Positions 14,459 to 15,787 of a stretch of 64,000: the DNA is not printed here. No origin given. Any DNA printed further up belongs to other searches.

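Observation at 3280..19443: GntR / BMP-ABC / multi-amidohydrolase island: candidate undescribed N-heterocycle or modified-nucleoside catabolic pathway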

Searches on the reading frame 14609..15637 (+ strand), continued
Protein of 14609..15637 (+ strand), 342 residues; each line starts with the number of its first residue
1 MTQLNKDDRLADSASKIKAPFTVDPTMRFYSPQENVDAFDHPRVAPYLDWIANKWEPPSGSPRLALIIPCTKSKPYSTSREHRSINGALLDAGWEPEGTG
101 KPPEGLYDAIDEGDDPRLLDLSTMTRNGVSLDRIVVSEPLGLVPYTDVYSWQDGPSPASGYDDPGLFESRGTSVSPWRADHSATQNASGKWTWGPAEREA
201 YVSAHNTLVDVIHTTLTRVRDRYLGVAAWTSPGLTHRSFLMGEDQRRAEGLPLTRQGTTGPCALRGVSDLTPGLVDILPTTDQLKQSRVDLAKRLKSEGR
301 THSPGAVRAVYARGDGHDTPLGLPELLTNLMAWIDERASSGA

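Call 97: search_protein_families(library=pfam, alignment_id=A3, max_evalue=0.00001)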
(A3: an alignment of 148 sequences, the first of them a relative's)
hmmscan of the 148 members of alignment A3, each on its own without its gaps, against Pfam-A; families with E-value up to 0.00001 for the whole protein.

A. member 1, L031:4112-4741:- (209 aa): 0 families

B. families by the number of members that match (of 148 scanned): 120 families (the first 25 are shown)
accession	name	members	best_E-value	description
PF09084.16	NMT1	3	9.1e-52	NMT1/THI5 like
PF07992.20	Pyr_redox_2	3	4.7e-28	Pyridine nucleotide-disulphide oxidoreductase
PF03787.20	RAMPs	3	3.1e-17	RAMP superfamily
PF13450.12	NAD_binding_8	3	3.5e-13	NAD(P)-binding Rossmann-like domain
PF12831.13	FAD_oxidored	3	6.7e-11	FAD dependent oxidoreductase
PF01266.30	DAO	3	9.1e-11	FAD dependent oxidoreductase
PF01134.28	GIDA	3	1.8e-10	Glucose inhibited division protein A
PF02653.21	BPD_transp_2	2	1.9e-75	Branched-chain amino acid transport system / permease component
PF00291.31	PALP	2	1e-73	Pyridoxal-phosphate dependent enzyme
PF00724.26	Oxidored_FMN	2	9.3e-73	NADH:flavin oxidoreductase / NADH oxidase family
PF01979.26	Amidohydro_1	2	6.6e-57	Amidohydrolase family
PF02515.22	CoA_transf_3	2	4.4e-50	CoA-transferase family III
PF00202.27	Aminotran_3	2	1.8e-36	Aminotransferase class-III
PF13085.11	Fer2_3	2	3.4e-32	2Fe-2S iron-sulfur cluster binding domain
PF04471.18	Mrr_cat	2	1.1e-28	Restriction endonuclease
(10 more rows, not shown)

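Call 98: list_cluster_members(proteins=[window:14609-15637:+, window:10080-11459:-])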
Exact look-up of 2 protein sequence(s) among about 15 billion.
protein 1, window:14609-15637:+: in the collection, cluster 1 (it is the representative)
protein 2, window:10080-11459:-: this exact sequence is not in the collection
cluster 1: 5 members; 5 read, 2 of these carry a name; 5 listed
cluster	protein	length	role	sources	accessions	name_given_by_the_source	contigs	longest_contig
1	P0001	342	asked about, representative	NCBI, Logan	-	-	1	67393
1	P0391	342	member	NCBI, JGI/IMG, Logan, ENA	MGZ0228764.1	MAG: hypothetical protein ACKVKO_02200 [Acidimicrobiales bacterium] | hypothetical protein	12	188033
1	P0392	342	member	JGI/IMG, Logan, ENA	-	hypothetical protein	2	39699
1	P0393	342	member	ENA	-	-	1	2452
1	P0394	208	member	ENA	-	-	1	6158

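Call 102: find_homologous_proteins(query=L081:1377-2387:-, max_evalue=1e-10)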
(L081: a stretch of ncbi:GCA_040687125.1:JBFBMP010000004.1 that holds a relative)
Query L081:1377-2387:- (336 aa): 229 proteins with E <= 1e-10 among 8000 candidates; the best 120 are listed.
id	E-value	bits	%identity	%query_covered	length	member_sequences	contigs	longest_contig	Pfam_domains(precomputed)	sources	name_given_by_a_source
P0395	5.8e-221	750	100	100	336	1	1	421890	PF10343.15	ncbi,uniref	ncbi:queuosine salvage family protein [Microbacterium sp. NPDC076911]|uniref:queuosine salvage famil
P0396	1.6e-142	493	69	97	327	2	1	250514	PF10343.15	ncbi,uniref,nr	ncbi:queuosine salvage family protein [Nocardioides sp. cx-169]|uniref:queuosine salvage family prot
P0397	1.2e-140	487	67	98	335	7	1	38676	PF10343.15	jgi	-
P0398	2.5e-140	486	65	100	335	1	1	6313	PF10343.15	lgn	-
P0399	2.6e-139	482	68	97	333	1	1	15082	PF10343.15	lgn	-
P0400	2.3e-138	479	64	97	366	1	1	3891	PF10343.15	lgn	-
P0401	4.8e-138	478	69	97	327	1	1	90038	PF10343.15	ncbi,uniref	ncbi:queuosine salvage family protein [Nocardioides sp. YIM 152588]|uniref:queuosine salvage family 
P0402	4.9e-136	471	66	97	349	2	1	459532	PF10343.15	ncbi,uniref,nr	ncbi:queuosine salvage family protein [Nocardioides houyundeii]|uniref:queuosine salvage family prot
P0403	6.4e-136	471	66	97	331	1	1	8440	PF10343.15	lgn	-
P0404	5.2e-135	468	67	97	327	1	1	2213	PF10343.15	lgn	-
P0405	5.6e-133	461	65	97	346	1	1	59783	PF10343.15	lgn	-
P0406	8.1e-133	461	66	97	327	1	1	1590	PF10343.15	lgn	-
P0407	4.3e-130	452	64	97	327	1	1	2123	PF10343.15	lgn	-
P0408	1.1e-129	450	63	97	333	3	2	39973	PF10343.15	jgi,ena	-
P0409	1.6e-129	450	64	97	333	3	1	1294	PF10343.15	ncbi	-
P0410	4.9e-129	448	64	98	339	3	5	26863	PF10343.15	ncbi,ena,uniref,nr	ncbi:queuosine salvage family protein [uncultured Aeromicrobium sp.]|uniref:queuosine salvage family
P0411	2.8e-127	443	62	100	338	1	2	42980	PF10343.15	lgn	-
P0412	9.3e-124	431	62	97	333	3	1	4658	PF10343.15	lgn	-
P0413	5.3e-123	429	61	97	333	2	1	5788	PF10343.15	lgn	-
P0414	4.2e-122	426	59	100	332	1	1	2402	PF10343.15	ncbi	-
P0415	2.1e-121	423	59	100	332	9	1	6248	PF10343.15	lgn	-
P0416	1.7e-109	384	57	98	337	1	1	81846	PF10343.15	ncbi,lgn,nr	ncbi:MAG: queuosine salvage family protein [Actinomycetota bacterium]|nr:queuosine salvage family pr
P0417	2.4e-105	371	54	99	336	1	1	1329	PF10343.15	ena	-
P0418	8.1e-103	362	53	97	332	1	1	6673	PF10343.15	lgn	-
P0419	6.1e-102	359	53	100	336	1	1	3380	PF10343.15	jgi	jgi:hypothetical protein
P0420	1.6e-101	358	55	97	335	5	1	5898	PF10343.15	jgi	jgi:hypothetical protein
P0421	3.2e-100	354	55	97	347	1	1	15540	PF10343.15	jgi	jgi:hypothetical protein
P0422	5.3e-99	350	55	97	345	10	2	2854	PF10343.15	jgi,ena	jgi:hypothetical protein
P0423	5.7e-95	336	53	96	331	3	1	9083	PF10343.15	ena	-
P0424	2.9e-85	305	48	96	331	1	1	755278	PF10343.15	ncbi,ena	-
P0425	3.2e-79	285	44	95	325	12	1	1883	PF10343.15,PF07958.17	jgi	-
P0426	7.9e-79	283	50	96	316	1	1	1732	PF10343.15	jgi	jgi:hypothetical protein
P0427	9.0e-78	280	44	97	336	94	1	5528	PF10343.15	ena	-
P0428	1.2e-77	280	44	96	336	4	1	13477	PF10343.15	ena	-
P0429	2.5e-76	275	44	97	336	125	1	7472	PF10343.15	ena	-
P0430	3.4e-76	275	49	96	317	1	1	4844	PF10343.15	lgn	-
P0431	8.9e-76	273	47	95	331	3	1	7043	PF10343.15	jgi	jgi:hypothetical protein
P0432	9.5e-76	273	48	96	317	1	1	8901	PF10343.15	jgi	jgi:Potential Queuosine, Q, salvage protein family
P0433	4.2e-75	271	43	97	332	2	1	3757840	PF10343.15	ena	-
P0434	5.4e-75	271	49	96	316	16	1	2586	PF10343.15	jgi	jgi:hypothetical protein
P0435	3.9e-74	268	48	96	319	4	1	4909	PF10343.15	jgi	jgi:hypothetical protein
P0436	6.2e-74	267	47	96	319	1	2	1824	PF10343.15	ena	-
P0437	7.4e-74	267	47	96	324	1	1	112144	PF10343.15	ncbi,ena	-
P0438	1.0e-73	267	45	97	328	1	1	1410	PF10343.15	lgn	-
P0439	1.2e-73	266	43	97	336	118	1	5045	PF10343.15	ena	-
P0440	3.5e-73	265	48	95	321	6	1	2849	PF10343.15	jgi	jgi:hypothetical protein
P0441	4.9e-73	264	46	96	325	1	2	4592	PF10343.15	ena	-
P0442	4.3e-72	261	47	95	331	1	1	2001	PF10343.15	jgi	jgi:hypothetical protein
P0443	7.6e-72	260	46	96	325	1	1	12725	PF10343.15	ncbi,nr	ncbi:MAG: hypothetical protein QOF43_1731 [Gaiellaceae bacterium]|nr:hypothetical protein [Gaiellace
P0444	9.9e-72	260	41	95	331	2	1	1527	PF10343.15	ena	-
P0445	1.4e-71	259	48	91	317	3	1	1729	PF10343.15,PF07958.17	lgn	-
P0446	4.1e-71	258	42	97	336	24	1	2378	PF10343.15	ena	-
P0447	1.5e-70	256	43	95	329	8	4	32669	PF10343.15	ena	-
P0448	8.7e-70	254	44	95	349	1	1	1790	PF10343.15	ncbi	ncbi:MAG: queuosine salvage family protein [Terriglobia bacterium]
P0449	1.5e-69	253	44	96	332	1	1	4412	PF10343.15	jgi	jgi:Potential Queuosine, Q, salvage protein family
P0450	3.3e-69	252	46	96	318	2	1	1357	PF10343.15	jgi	-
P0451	1.1e-68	250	42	95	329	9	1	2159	PF10343.15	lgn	-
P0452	1.5e-68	250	45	96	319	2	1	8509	PF10343.15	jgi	jgi:putative queuosine salvage protein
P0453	8.5e-68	247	40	100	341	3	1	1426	PF10343.15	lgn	-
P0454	1.3e-67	247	41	96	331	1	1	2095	PF10343.15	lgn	-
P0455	1.4e-67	246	43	97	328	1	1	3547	PF10343.15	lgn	-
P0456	1.4e-67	246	43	97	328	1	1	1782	PF10343.15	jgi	jgi:hypothetical protein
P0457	1.5e-67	246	43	100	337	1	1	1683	PF10343.15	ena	-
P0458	1.8e-67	246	43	97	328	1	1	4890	PF10343.15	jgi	jgi:hypothetical protein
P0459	2.8e-67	245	43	96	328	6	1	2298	PF10343.15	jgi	jgi:hypothetical protein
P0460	2.9e-67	245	53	77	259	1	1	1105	PF10343.15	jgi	jgi:Potential Queuosine, Q, salvage protein family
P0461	4.3e-67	245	40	100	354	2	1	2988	PF10343.15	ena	-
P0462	4.6e-67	245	44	96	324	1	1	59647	PF10343.15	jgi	jgi:hypothetical protein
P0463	1.4e-66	243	39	99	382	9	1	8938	PF10343.15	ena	-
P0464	1.5e-66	243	41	95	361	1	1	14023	PF10343.15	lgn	-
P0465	2.6e-66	242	43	95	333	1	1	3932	PF10343.15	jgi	jgi:hypothetical protein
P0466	3.6e-66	242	44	96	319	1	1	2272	PF10343.15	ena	-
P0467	7.2e-66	241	44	96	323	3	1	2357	PF10343.15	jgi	jgi:putative queuosine salvage protein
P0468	2.8e-65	239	41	95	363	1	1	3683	PF10343.15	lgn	-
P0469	3.4e-65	239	43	95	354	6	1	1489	PF10343.15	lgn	-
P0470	5.2e-65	238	41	96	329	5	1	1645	PF10343.15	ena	-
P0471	5.7e-65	238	45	92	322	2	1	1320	PF10343.15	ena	-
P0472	5.8e-65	238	43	97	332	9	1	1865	PF10343.15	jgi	jgi:hypothetical protein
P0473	9.7e-65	237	43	80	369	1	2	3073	PF10343.15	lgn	-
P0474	1.0e-64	237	40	96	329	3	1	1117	PF10343.15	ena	-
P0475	1.5e-63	233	44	80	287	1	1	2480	PF10343.15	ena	-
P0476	4.0e-63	232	46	90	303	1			PF10343.15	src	-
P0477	2.6e-62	229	44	96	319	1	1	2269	PF10343.15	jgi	jgi:putative queuosine salvage protein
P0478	4.5e-62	228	43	97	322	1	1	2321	PF10343.15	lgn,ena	-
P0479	8.7e-62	227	41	95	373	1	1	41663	PF10343.15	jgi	jgi:hypothetical protein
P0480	1.3e-60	224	47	93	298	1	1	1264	PF10343.15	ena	-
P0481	1.0e-59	221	45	93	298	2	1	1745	PF10343.15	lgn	-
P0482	2.8e-59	219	39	96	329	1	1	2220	PF10343.15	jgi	jgi:hypothetical protein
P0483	2.6e-52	196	42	95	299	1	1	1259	PF10343.15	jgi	jgi:Potential Queuosine, Q, salvage protein family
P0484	8.8e-52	194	47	72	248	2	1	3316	PF10343.15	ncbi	-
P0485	2.3e-51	193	34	96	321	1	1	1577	PF10343.15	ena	-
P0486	5.7e-51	192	34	96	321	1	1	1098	PF10343.15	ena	-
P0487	6.9e-51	192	34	96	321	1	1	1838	PF10343.15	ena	-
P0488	8.9e-51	191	34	96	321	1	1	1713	PF10343.15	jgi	-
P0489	9.0e-51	191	34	96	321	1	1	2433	PF10343.15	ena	-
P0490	1.2e-50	191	34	96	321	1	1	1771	PF10343.15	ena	-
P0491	1.6e-50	190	34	96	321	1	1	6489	PF10343.15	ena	-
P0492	1.7e-50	190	34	96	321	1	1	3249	PF10343.15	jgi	-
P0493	1.7e-50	190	42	80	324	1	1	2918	PF10343.15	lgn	-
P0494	1.8e-50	190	34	96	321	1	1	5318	PF10343.15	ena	-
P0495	2.4e-50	190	34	96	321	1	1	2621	PF10343.15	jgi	-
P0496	2.7e-50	190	34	96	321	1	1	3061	PF10343.15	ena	-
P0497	4.1e-50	189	34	96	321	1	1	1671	PF10343.15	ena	-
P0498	4.5e-50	189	34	96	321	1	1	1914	PF10343.15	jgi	-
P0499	4.7e-50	189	33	96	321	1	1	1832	PF10343.15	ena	-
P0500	4.7e-50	189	35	96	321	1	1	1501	PF10343.15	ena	-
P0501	5.5e-50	189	33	96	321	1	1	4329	PF10343.15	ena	-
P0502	5.8e-50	188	34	96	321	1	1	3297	PF10343.15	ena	-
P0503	6.2e-50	188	35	96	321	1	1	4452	PF10343.15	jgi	-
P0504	8.0e-50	188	34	96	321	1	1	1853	PF10343.15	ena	-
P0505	8.7e-50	188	34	96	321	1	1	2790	PF10343.15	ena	-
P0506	8.9e-50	188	34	96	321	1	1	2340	PF10343.15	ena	-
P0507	9.8e-50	188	34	96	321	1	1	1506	PF10343.15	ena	-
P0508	1.2e-49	187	33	96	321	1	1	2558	PF10343.15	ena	-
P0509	1.2e-49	187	33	96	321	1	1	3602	PF10343.15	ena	-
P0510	1.2e-49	187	34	96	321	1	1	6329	PF10343.15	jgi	-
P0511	1.3e-49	187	34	96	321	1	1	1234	PF10343.15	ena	-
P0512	1.4e-49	187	34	96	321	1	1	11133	PF10343.15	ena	-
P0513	1.4e-49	187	34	96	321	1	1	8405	PF10343.15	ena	-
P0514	1.5e-49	187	33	96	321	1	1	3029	PF10343.15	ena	-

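Call 103: find_encoding_contigs(protein=P0416, flank=10000, max_places=1)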
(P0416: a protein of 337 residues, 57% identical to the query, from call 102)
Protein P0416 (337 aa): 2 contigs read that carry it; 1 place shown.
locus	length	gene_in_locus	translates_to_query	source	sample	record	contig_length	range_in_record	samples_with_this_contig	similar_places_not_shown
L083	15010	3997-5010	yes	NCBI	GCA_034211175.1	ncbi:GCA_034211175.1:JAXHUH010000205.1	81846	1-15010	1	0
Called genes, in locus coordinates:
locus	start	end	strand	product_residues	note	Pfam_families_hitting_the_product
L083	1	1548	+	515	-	PF00005:ABC_tran, PF13304:AAA_21 (faint), PF00005:ABC_tran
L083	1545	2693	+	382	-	PF02653:BPD_transp_2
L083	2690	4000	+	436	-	PF02653:BPD_transp_2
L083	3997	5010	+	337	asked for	PF10343:Q_salvage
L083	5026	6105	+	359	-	PF01156:IU_nuc_hydro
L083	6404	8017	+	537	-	PF07969:Amidohydro_3 (weak), PF01979:Amidohydro_1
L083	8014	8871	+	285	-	PF00857:Isochorismatase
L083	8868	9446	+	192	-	PF06684:AA_synth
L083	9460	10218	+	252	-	PF00005:ABC_tran, PF13191:AAA_16 (weak)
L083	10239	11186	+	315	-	PF00528:BPD_transp_1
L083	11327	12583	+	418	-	-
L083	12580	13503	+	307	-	PF00795:CN_hydrolase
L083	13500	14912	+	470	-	PF22039:HUTI_composite_bact, PF01979:Amidohydro_1, PF07969:Amidohydro_3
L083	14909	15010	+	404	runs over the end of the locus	PF07969:Amidohydro_3 (faint), PF01979:Amidohydro_1 (weak)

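Call 104: find_encoding_contigs(protein=P0402, flank=10000, max_places=1)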
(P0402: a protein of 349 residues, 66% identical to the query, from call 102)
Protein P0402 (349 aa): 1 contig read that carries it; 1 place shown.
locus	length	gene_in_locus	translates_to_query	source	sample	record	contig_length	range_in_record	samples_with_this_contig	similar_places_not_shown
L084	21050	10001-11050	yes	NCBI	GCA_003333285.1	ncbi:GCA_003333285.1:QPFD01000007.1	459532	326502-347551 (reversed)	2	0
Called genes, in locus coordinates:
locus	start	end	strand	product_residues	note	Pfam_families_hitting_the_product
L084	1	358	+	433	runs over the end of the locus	PF01425:Amidase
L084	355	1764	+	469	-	PF01266:DAO (faint), PF07992:Pyr_redox_2, PF13454:NAD_binding_9, PF13738:Pyr_redox_3, PF13434:Lys_Orn_oxgnase (weak)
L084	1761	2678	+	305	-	PF01522:Polysacc_deac_1 (weak)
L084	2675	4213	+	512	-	PF01979:Amidohydro_1, PF07969:Amidohydro_3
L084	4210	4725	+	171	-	PF01613:Flavin_Reduct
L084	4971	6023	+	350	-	PF02608:Bmp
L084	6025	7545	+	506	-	PF00005:ABC_tran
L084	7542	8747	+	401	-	PF02653:BPD_transp_2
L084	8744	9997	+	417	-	PF02653:BPD_transp_2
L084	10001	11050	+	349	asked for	PF10343:Q_salvage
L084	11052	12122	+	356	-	PF01156:IU_nuc_hydro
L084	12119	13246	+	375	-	PF00850:Hist_deacetyl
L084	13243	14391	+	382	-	PF08240:ADH_N, PF16912:Glu_dehyd_C (weak), PF00107:ADH_zinc_N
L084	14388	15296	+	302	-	PF00392:GntR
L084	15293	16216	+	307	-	PF00294:PfkB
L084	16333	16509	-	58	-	-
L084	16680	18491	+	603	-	PF16927:HisKA_7TM, PF00989:PAS (weak), PF08448:PAS_4, PF13188:PAS_8 (faint), PF07228:SpoIIE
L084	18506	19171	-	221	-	PF00005:ABC_tran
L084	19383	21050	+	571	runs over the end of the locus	PF00535:Glycos_transf_2, PF13641:Glyco_tranf_2_3, PF13506:Glyco_transf_21, PF13632:Glyco_trans_2_3, PF03552:Cellulose_synt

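Call 105: find_encoding_contigs(protein=P0424, flank=10000, max_places=1)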
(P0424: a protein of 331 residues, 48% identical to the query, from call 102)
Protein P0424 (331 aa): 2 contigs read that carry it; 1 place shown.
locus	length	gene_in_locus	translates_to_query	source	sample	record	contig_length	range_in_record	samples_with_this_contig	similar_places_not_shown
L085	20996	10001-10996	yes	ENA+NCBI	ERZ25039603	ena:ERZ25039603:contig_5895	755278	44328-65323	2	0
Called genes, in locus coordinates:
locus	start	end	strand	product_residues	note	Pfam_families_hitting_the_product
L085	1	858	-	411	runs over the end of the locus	PF00202:Aminotran_3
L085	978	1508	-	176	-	PF02572:CobA_CobO_BtuR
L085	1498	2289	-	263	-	PF00005:ABC_tran, PF02463:SMC_N (faint), PF13304:AAA_21 (faint)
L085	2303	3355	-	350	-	PF01032:FecCD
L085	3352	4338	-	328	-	PF01497:Peripla_BP_2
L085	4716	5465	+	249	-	-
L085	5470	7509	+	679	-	PF00578:AhpC-TSA, PF08534:Redoxin (weak), PF13905:Thioredoxin_8, PF21959:DUF6923 (faint), PF08450:SGL (faint), PF25021:TEN_NHL (faint), PF01436:NHL (weak)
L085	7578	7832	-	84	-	PF01206:TusA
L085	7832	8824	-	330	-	-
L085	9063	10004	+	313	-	PF00294:PfkB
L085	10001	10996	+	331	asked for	PF10343:Q_salvage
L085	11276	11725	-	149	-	PF12089:DUF3566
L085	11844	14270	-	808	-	PF00521:DNA_topoisoIV, PF03989:DNA_gyraseA_C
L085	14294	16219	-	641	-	PF02518:HATPase_c, PF00204:DNA_gyraseB, PF01751:Toprim, PF00986:DNA_gyraseB_C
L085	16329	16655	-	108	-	PF05258:DciA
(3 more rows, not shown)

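Call 106: find_encoding_contigs(protein=P0421, flank=10000, max_places=1)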
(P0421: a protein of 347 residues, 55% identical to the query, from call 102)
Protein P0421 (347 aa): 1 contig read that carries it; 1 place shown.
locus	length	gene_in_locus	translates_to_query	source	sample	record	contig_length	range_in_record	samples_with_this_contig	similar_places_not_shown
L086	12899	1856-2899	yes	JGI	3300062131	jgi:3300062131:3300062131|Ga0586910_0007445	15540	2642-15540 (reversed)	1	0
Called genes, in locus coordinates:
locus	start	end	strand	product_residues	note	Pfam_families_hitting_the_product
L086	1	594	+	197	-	?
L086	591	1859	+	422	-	PF02653:BPD_transp_2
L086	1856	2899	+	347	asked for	PF10343:Q_salvage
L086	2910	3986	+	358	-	PF01156:IU_nuc_hydro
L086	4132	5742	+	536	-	PF07969:Amidohydro_3 (weak), PF01979:Amidohydro_1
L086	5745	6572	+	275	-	PF00857:Isochorismatase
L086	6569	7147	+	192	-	PF06684:AA_synth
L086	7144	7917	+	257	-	PF00005:ABC_tran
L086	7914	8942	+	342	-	PF00528:BPD_transp_1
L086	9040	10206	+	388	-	-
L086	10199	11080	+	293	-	PF00795:CN_hydrolase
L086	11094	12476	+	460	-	PF22039:HUTI_composite_bact, PF01979:Amidohydro_1, PF07969:Amidohydro_3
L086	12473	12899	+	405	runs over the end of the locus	PF01979:Amidohydro_1 (faint)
